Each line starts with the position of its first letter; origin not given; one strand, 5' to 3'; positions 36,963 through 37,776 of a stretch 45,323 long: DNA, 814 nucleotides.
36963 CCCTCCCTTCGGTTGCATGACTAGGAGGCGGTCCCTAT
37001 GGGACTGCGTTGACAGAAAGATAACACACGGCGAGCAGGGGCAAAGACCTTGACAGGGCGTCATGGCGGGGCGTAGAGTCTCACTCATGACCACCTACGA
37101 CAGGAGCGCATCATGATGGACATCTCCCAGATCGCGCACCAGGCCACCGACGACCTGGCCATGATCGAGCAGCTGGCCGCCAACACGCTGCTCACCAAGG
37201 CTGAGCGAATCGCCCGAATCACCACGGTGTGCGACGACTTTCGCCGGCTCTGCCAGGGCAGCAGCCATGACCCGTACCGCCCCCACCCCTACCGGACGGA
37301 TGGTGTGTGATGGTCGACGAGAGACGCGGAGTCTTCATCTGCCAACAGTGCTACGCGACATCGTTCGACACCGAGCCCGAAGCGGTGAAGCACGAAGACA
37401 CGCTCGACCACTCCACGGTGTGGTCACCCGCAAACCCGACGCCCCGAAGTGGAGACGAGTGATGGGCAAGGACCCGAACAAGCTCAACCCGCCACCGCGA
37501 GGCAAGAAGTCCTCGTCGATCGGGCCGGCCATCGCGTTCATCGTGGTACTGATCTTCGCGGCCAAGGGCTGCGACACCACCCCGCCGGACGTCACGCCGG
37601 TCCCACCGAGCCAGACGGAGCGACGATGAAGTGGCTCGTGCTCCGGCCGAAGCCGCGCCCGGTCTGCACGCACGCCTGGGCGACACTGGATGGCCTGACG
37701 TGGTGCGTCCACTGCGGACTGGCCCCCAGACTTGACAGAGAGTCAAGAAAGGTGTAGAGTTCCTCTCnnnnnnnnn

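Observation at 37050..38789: Reverse-oriented, self-promoted 7-gene cassette of small membrane and zinc-ribbon proteins splits the protease | major-capsid junction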

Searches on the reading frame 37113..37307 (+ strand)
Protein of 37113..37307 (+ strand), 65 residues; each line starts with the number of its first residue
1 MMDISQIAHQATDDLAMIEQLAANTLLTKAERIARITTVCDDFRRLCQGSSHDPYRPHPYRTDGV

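Call 16: search_protein_families(library=pfam, max_evalue=1, proteins=[window:37113-37307:+])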
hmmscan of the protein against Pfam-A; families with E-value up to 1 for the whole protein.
window:37113-37307:+ (65 aa): 0 families

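Call 17: search_protein_families(library=phrogs, max_evalue=1, proteins=[window:37113-37307:+])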
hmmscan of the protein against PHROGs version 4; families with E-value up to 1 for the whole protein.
window:37113-37307:+ (65 aa): 1 family
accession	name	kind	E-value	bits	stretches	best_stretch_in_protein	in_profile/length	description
phrog_15784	-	unknown function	0.041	15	1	5-39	125-159/174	-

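Call 32: find_homologous_proteins(query=window:37113-37307:+, max_evalue=0.01)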
Query window:37113-37307:+ (65 aa): 4 proteins with E <= 0.01 among 4 candidates.
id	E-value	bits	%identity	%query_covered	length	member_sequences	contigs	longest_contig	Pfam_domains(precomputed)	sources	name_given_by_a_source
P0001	6.8e-36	138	100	98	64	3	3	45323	-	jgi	jgi:hypothetical protein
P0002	3.5e-28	114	87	94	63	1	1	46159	-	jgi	jgi:hypothetical protein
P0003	4.1e-28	114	80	98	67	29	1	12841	-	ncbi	ncbi:MAG TPA: hypothetical protein VF062_00030 [Candidatus Limnocylindrales bacterium]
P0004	5.9e-28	113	78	100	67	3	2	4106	-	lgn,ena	-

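Call 34: find_encoding_contigs(protein=P0002, flank=6000, max_places=3)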
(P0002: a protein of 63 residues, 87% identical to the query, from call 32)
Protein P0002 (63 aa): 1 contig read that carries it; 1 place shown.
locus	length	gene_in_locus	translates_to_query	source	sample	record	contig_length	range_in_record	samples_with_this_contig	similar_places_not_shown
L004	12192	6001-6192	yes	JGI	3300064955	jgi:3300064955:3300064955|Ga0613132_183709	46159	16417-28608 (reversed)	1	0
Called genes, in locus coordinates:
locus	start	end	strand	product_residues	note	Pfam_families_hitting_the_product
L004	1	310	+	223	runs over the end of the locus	-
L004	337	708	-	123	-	-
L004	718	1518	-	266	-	-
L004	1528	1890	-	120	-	-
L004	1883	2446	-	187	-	-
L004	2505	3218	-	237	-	-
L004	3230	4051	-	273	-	-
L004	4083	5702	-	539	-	-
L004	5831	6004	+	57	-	-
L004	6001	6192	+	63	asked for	-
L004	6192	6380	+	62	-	-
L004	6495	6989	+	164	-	-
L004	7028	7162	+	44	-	-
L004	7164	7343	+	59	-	-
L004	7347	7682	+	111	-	-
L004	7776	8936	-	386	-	-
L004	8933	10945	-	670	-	-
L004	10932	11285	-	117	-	-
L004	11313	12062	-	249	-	-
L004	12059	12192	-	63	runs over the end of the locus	-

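Call 35: find_encoding_contigs(protein=P0004, flank=6000, max_places=3)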
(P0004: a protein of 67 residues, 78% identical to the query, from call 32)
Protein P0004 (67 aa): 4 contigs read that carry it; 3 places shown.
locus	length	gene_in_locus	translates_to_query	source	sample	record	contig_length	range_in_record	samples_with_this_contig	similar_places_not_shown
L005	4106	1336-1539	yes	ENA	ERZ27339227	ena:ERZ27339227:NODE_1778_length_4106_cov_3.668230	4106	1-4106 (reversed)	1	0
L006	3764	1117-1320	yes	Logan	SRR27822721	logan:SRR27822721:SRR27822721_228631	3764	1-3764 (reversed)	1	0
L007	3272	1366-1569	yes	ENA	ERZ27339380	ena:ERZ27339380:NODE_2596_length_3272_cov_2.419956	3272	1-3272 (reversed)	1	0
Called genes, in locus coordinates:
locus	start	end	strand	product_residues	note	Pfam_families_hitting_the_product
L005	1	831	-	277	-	?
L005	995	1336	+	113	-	-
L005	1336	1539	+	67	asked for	-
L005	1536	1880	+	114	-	-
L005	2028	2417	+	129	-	-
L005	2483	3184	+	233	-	PF10544:T5orf172 (faint), PF13455:MUG113 (weak)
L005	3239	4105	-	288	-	?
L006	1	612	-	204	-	?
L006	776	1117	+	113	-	-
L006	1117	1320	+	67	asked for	-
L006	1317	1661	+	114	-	-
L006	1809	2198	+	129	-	-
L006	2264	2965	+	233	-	PF10544:T5orf172 (faint), PF13455:MUG113 (weak)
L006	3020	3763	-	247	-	?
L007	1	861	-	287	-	?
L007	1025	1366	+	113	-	-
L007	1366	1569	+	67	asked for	-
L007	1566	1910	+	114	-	-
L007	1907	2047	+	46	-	-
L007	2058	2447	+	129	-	-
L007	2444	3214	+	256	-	PF10544:T5orf172 (faint), PF13455:MUG113 (weak)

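Call 46: search_protein_families(library=padloc, max_evalue=1, proteins=[window:37113-37307:+, L004:6495-6986:+, L004:7347-7679:+, L004:5831-6001:+])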
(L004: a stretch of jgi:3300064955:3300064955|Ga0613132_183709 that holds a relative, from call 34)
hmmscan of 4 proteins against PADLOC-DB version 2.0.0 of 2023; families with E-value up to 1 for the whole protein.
window:37113-37307:+ (65 aa): 0 families

L004:6495-6986:+ (164 aa): 0 families

L004:7347-7679:+ (111 aa): 0 families

L004:5831-6001:+ (57 aa): 0 families

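Call 47: search_protein_families(library=ncbifam, max_evalue=1, proteins=[window:37113-37307:+, L004:6495-6986:+, L004:7347-7679:+, L004:5831-6001:+])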
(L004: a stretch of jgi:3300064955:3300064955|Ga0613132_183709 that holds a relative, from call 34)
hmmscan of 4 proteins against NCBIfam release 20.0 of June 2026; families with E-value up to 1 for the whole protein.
window:37113-37307:+ (65 aa): 0 families

L004:6495-6986:+ (164 aa): 0 families

L004:7347-7679:+ (111 aa): 0 families

L004:5831-6001:+ (57 aa): 0 families

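Call 65: search_protein_families(library=pfam, max_evalue=0.01, proteins=[L007:1566-1907:+])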
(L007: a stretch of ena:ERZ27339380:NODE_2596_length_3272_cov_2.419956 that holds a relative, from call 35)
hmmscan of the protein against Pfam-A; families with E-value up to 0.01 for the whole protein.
L007:1566-1907:+ (114 aa): 0 families

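Call 83: search_protein_families(library=pfam, max_evalue=10, proteins=[L004:5831-6001:+, L007:2444-3211:+])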
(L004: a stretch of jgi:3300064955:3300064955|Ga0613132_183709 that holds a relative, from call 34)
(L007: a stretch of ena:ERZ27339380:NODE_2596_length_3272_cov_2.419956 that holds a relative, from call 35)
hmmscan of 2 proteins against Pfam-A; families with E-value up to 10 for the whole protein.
L004:5831-6001:+ (57 aa): 4 families
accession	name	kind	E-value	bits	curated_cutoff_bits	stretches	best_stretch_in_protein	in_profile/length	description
PF05605.18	zf-Di19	-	0.03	15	27.5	1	6-34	3-30/54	Drought induced 19 protein (Di19), zinc-binding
PF12756.13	zf-C2H2_2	-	0.091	13.5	26.9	1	4-29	49-75/100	C2H2 type zinc-finger (2 copies)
PF00096.32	zf-C2H2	-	0.19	12.7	25.2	1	7-29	2-23/23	Zinc finger, C2H2 type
PF13465.12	zf-H2C2_2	-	0.23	12.4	40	1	3-17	12-26/26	Zinc-finger double domain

L007:2444-3211:+ (256 aa): 5 families
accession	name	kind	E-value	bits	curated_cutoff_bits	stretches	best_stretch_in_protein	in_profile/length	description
PF13455.12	MUG113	-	2.8e-06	28.3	22.3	1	189-243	1-59/73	Meiotically up-regulated gene 113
PF10544.15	T5orf172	-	6.4e-05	23.8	20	1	178-243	3-86/101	T5orf172 domain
PF01541.30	GIY-YIG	-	0.00018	22.2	22.6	1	177-203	3-29/78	GIY-YIG catalytic domain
PF13356.12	Arm-DNA-bind_3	-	0.092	13.3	27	1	10-58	27-72/83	Arm DNA-binding domain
PF13102.12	Phage_int_SAM_5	-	0.12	13.2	22.3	1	124-164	58-92/98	Phage integrase SAM-like domain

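Call 93: search_solved_structures(query=A7, max_evalue=10)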
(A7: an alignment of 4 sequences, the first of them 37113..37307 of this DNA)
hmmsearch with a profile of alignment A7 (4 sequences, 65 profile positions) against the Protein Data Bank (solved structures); distinct sequences matched with E-value up to 10: 1.
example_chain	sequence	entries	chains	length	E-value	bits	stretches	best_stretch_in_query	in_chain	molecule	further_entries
2wef_A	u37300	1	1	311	0.47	13.8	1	11-44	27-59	3'(2'), 5'-BISPHOSPHATE NUCLEOTIDASE 1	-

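Call 102: search_protein_representatives(alignment_id=A7)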
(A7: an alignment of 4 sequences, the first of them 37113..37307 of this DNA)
Query: 4 sequences, 65 profile positions. Proteins with E-value up to 0.001 (for the whole library): 5; up to 1e-10: 1; up to 1e-30: 1. The best 5 are listed.
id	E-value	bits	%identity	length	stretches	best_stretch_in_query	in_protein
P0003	2.8e-42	158.7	-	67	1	1-65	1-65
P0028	1.2e-06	44.6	-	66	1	6-57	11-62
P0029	4.3e-06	42.8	-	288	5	18-43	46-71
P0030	2.0e-05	40.6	-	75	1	5-63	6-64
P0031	1.1e-04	38.3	-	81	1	7-57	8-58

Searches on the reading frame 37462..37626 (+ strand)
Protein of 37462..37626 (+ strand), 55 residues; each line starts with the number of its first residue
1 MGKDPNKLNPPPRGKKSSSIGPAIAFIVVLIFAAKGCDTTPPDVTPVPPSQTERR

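Call 16: search_protein_families(library=pfam, max_evalue=1, proteins=[window:37462-37626:+])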
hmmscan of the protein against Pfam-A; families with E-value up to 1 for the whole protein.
window:37462-37626:+ (55 aa): 0 families

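Call 17: search_protein_families(library=phrogs, max_evalue=1, proteins=[window:37462-37626:+])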
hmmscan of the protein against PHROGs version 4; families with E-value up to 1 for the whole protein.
window:37462-37626:+ (55 aa): 1 family
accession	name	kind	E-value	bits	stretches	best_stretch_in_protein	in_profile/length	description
phrog_8759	-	unknown function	0.17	12.6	1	24-37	8-21/54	-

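Call 46: search_protein_families(library=padloc, max_evalue=1, proteins=[window:37462-37626:+])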
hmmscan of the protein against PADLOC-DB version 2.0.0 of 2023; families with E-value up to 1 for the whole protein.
window:37462-37626:+ (55 aa): 0 families

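Call 47: search_protein_families(library=ncbifam, max_evalue=1, proteins=[window:37462-37626:+])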
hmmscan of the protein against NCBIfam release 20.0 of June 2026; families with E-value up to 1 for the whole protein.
window:37462-37626:+ (55 aa): 1 family
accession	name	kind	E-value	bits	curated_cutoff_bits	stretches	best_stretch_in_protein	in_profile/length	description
NF037971.1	lipo_BcpO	exception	0.0057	16.9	80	1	28-53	5-30/66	CDI system lipoprotein BcpO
